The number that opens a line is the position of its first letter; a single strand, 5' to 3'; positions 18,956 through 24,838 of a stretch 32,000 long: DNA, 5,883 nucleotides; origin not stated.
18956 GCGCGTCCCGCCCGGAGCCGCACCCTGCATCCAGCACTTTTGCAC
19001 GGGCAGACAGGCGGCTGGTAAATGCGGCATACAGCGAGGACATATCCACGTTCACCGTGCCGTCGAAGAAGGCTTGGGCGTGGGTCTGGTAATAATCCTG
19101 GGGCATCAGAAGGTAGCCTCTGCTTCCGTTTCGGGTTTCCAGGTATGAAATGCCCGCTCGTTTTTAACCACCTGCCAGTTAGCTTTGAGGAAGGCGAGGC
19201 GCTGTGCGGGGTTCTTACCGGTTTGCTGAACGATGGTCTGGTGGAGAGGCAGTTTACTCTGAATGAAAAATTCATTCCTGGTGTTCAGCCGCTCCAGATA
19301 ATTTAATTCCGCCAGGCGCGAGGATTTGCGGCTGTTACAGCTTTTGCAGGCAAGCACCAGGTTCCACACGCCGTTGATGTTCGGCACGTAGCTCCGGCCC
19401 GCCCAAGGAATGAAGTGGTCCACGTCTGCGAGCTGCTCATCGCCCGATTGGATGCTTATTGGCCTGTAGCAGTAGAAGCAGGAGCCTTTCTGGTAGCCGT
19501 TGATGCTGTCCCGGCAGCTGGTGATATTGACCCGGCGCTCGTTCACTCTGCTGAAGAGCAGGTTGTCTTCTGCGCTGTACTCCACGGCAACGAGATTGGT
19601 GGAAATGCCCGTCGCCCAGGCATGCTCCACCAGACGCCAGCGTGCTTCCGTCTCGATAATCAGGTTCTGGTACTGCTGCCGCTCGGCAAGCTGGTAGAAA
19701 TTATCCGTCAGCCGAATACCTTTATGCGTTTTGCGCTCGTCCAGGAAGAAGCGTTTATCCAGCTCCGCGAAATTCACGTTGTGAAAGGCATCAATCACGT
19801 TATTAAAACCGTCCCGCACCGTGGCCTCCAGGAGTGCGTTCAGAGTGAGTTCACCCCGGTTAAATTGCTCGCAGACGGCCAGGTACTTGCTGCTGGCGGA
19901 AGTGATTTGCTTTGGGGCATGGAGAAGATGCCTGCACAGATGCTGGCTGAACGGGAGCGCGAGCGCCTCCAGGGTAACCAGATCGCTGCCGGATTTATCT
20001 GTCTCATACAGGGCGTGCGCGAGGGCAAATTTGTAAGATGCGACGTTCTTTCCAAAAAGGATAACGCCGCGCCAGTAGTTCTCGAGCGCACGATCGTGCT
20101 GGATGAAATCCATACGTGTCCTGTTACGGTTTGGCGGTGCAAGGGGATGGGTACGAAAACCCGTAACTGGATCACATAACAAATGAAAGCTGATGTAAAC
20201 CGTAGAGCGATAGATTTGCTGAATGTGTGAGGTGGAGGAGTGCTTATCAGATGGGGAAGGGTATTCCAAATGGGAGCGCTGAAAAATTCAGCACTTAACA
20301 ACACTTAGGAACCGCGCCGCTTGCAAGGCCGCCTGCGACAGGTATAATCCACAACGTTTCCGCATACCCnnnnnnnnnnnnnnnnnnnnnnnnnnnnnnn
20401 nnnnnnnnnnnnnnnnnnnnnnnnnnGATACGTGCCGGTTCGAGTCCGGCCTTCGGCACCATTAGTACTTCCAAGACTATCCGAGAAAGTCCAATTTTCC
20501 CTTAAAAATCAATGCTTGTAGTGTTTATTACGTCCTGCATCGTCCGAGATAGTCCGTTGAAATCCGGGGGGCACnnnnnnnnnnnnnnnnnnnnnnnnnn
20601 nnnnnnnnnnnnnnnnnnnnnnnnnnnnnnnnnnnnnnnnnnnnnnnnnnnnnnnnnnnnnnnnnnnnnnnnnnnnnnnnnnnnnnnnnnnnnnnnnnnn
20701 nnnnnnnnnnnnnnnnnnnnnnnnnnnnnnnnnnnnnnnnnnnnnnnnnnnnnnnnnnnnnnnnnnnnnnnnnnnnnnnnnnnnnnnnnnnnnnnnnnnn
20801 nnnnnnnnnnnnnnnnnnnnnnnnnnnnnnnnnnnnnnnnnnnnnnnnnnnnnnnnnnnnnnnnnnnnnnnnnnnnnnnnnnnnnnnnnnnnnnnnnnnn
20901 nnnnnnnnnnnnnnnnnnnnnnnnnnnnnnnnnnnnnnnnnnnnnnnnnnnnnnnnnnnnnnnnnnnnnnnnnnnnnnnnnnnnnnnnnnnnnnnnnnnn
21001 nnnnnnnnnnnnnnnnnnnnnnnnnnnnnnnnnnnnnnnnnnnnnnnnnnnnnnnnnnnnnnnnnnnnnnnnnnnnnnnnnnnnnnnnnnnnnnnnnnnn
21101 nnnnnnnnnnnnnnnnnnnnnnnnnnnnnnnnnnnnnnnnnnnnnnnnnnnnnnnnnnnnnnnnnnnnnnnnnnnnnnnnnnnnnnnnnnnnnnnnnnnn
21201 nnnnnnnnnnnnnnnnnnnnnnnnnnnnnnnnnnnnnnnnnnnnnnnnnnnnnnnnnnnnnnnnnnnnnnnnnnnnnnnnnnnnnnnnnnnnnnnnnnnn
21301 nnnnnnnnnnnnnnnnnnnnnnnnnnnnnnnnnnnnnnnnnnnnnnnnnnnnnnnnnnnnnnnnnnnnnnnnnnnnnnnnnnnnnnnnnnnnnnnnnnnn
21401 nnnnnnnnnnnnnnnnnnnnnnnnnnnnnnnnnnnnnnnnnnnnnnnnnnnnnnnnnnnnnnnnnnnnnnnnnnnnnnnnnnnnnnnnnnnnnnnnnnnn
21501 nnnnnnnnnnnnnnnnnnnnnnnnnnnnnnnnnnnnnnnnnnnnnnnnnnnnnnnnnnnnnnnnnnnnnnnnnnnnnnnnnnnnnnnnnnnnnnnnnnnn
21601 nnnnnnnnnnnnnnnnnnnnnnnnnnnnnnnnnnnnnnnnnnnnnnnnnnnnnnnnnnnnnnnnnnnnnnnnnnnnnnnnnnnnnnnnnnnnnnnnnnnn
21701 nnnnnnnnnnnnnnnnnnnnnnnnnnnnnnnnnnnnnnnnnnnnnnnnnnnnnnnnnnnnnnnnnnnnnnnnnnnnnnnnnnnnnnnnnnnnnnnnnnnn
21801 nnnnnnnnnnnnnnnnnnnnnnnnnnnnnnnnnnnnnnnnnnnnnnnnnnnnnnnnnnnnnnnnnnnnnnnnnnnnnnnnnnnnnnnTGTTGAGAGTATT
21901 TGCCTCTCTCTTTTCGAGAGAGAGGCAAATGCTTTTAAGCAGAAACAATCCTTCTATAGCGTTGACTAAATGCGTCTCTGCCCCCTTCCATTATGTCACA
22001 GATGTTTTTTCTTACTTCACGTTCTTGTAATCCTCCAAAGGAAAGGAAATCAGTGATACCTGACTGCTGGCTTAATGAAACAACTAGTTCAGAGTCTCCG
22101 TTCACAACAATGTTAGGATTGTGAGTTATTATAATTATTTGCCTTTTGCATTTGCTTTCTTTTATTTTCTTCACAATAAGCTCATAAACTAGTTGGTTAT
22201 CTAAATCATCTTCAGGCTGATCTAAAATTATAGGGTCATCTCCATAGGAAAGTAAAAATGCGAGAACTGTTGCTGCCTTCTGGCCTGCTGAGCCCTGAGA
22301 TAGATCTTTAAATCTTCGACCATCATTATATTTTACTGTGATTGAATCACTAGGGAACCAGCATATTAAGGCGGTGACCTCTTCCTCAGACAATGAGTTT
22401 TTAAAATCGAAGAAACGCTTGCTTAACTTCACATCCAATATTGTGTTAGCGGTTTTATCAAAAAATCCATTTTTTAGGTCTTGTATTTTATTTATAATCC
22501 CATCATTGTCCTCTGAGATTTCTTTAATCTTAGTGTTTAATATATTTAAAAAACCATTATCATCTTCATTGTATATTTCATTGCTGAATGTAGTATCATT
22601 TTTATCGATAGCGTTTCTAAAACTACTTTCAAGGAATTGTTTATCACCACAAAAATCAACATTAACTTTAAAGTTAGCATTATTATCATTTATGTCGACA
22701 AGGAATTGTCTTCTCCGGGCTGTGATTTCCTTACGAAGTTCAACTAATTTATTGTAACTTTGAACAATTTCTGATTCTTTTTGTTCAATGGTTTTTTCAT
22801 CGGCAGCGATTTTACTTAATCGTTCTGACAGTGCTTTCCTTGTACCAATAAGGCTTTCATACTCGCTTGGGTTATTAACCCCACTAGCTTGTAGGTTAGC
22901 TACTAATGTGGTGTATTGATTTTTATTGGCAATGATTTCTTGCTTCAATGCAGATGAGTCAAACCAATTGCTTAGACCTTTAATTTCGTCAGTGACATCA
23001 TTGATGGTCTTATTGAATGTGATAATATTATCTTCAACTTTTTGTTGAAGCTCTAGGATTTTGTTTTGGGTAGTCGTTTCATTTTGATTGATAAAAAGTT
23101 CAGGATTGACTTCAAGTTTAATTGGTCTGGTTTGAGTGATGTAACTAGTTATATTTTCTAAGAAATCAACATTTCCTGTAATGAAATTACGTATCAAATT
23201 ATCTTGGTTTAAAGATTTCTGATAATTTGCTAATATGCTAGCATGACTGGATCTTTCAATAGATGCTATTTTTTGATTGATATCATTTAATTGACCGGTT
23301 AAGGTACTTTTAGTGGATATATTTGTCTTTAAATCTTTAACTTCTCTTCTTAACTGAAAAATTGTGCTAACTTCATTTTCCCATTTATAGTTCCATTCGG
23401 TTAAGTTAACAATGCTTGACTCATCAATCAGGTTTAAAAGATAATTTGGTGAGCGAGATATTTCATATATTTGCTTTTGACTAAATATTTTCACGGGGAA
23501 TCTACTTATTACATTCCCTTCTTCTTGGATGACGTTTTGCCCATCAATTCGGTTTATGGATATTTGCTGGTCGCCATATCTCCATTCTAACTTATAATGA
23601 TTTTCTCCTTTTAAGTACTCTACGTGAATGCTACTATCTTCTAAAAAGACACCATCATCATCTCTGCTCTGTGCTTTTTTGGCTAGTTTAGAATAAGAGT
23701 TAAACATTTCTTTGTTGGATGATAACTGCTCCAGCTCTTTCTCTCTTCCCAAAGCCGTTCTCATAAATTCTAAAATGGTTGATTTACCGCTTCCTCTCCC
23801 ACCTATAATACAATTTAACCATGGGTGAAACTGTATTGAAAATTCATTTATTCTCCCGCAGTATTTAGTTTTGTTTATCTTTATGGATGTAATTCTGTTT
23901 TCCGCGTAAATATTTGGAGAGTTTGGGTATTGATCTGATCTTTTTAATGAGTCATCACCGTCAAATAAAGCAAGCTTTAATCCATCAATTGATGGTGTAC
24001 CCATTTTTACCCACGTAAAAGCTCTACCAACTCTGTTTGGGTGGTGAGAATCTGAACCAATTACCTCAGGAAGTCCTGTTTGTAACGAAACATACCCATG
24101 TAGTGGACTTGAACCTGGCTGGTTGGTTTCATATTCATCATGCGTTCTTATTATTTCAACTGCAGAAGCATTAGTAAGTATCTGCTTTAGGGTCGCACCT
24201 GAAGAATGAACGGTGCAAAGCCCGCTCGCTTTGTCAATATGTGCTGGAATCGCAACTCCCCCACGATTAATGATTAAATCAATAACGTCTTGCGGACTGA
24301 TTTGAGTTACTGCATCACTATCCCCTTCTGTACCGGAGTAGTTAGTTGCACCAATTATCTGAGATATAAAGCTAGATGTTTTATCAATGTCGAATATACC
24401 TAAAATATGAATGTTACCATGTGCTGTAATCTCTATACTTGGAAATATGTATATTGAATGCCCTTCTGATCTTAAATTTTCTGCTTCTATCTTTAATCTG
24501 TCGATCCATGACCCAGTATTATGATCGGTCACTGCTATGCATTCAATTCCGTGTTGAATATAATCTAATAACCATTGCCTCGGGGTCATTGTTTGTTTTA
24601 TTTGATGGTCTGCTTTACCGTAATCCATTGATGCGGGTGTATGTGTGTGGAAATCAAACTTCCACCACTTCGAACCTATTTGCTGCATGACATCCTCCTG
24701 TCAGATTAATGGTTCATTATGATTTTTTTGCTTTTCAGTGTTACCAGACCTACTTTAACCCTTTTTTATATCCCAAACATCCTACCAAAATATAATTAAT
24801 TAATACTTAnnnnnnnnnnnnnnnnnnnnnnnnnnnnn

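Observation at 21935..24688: Satellite hotspot cargo: one-polypeptide PHP nuclease fused to a Rad50/SbcC-like ABC ATPase, a candidate anti-phage system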

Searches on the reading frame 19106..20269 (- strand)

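Call 19: search_protein_families(library=pfam, proteins=[window:19106-20269:-], max_evalue=0.01)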
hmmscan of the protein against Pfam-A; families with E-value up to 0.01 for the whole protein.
window:19106-20269:- (387 aa): 2 families
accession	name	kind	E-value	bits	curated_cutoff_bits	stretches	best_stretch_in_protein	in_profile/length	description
PF13395.12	HNH_4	-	5.7e-07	29.8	22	1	264-319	1-52/54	HNH endonuclease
PF01844.29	HNH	-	1.9e-06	28.3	21.4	1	264-318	1-47/47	HNH endonuclease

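Call 57: search_protein_families(library=padloc, proteins=[window:19106-20269:-], max_evalue=0.001)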
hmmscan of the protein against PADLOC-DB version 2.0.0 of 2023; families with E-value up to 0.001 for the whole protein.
window:19106-20269:- (387 aa): 17 families
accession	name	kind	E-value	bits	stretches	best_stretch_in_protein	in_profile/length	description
PDLC00325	PtuB1|PtuB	-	2.8e-07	28.4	1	259-320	49-106/213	Unknown function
PDLC00313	PtuB1|PtuB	-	5.1e-07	27.4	1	255-333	45-117/240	Unknown function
PDLC00335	PtuB1|PtuB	-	7.4e-07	26.9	1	253-318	40-101/214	Unknown function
PDLC00315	PtuB1|PtuB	-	1.5e-06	26.2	1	264-332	33-96/227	Unknown function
PDLC00337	PtuB1|PtuB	-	3.8e-06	24.9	1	251-323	46-112/216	Unknown function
PDLC00345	PtuB1|PtuB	-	2.3e-05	22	1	257-320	47-106/223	Unknown function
PDLC03885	NsnC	-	8.4e-05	20.4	1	229-319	14-96/255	-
PDLC00352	PtuB1|PtuB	-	9.9e-05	20.1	1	256-327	41-106/206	Unknown function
PDLC00350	PtuB1|PtuB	-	0.00013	19.9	1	251-319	39-103/224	Unknown function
PDLC00354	PtuB1|PtuB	-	0.00017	19.3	1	259-326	46-110/204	Unknown function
PDLC00349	PtuB1|PtuB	-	0.00021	19.4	1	244-315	32-106/260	Unknown function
PDLC04248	PDC-M01B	-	0.00029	18.8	1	247-321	19-84/216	-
PDLC00317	PtuB1|PtuB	-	0.00045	18.1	1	262-315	60-103/244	Unknown function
PDLC00351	PtuB1|PtuB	-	0.00053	18.1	0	253-321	48-111/195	Unknown function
PDLC00339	PtuB1|PtuB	-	0.00059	17.7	0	303-370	113-178/261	Unknown function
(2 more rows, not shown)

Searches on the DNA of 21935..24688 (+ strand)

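Call 11: search_dna_similar(query=window:21935-24688:+, collection=ecoli_genomes, mode=near, max_rows=25)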
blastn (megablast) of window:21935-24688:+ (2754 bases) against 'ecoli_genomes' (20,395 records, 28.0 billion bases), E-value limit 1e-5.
No match.
